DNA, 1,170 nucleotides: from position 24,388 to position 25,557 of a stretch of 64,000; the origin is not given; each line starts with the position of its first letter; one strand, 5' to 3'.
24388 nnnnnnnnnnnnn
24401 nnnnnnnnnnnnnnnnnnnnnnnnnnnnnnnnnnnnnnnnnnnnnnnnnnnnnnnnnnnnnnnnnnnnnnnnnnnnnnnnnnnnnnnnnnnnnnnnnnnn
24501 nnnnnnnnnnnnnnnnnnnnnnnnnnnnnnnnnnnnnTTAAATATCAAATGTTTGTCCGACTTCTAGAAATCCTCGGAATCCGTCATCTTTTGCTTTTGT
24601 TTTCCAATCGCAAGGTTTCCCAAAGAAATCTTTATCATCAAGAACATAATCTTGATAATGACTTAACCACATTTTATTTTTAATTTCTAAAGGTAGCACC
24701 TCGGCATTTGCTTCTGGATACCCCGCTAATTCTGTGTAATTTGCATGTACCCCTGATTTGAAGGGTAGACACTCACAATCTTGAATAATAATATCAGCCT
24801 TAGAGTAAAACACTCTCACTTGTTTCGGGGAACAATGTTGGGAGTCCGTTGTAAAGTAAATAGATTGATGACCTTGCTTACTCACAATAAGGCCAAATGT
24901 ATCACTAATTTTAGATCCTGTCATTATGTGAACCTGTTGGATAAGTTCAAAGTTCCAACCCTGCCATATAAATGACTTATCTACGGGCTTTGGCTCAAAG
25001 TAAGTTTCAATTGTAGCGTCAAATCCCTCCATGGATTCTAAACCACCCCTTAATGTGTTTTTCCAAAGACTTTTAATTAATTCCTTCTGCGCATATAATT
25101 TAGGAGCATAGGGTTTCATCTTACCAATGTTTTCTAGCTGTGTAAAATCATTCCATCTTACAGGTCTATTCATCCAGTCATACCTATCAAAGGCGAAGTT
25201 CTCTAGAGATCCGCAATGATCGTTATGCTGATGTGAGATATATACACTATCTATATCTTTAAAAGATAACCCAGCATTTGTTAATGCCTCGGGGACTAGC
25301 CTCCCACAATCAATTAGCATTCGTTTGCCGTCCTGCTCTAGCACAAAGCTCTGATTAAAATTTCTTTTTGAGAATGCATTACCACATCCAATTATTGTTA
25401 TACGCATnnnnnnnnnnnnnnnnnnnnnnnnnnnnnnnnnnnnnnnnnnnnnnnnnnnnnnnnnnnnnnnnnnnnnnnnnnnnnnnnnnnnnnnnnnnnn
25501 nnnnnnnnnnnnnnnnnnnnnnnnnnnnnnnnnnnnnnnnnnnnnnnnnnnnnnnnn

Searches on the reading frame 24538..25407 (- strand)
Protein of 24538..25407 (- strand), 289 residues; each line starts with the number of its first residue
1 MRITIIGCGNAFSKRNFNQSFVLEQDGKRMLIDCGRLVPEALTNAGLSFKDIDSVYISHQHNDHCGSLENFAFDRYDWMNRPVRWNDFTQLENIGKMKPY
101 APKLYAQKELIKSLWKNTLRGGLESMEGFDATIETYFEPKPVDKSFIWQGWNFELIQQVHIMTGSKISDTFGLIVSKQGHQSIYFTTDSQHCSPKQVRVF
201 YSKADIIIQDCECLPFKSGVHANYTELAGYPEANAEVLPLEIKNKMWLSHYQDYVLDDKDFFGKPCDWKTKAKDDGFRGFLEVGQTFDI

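Call 14: search_protein_families(library=pfam, proteins=[window:24538-25407:-], max_evalue=0.001)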
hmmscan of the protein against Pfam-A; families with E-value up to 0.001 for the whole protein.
window:24538-25407:- (289 aa): 4 families
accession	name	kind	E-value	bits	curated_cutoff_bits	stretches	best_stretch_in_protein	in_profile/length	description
PF23023.1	Anti-Pycsar_Apyc1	-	9.1e-23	81.4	50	2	2-74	4-76/250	Anti-Pycsar protein Apyc1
PF12706.13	Lactamase_B_2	-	7.7e-08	32.6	27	0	29-69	2-48/200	Beta-lactamase superfamily domain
PF00753.33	Lactamase_B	-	8.2e-08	32.9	22.7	1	18-72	6-64/196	Metallo-beta-lactamase superfamily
PF13483.12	Lactamase_B_3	-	0.00035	21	24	1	20-65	9-50/160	Beta-lactamase superfamily domain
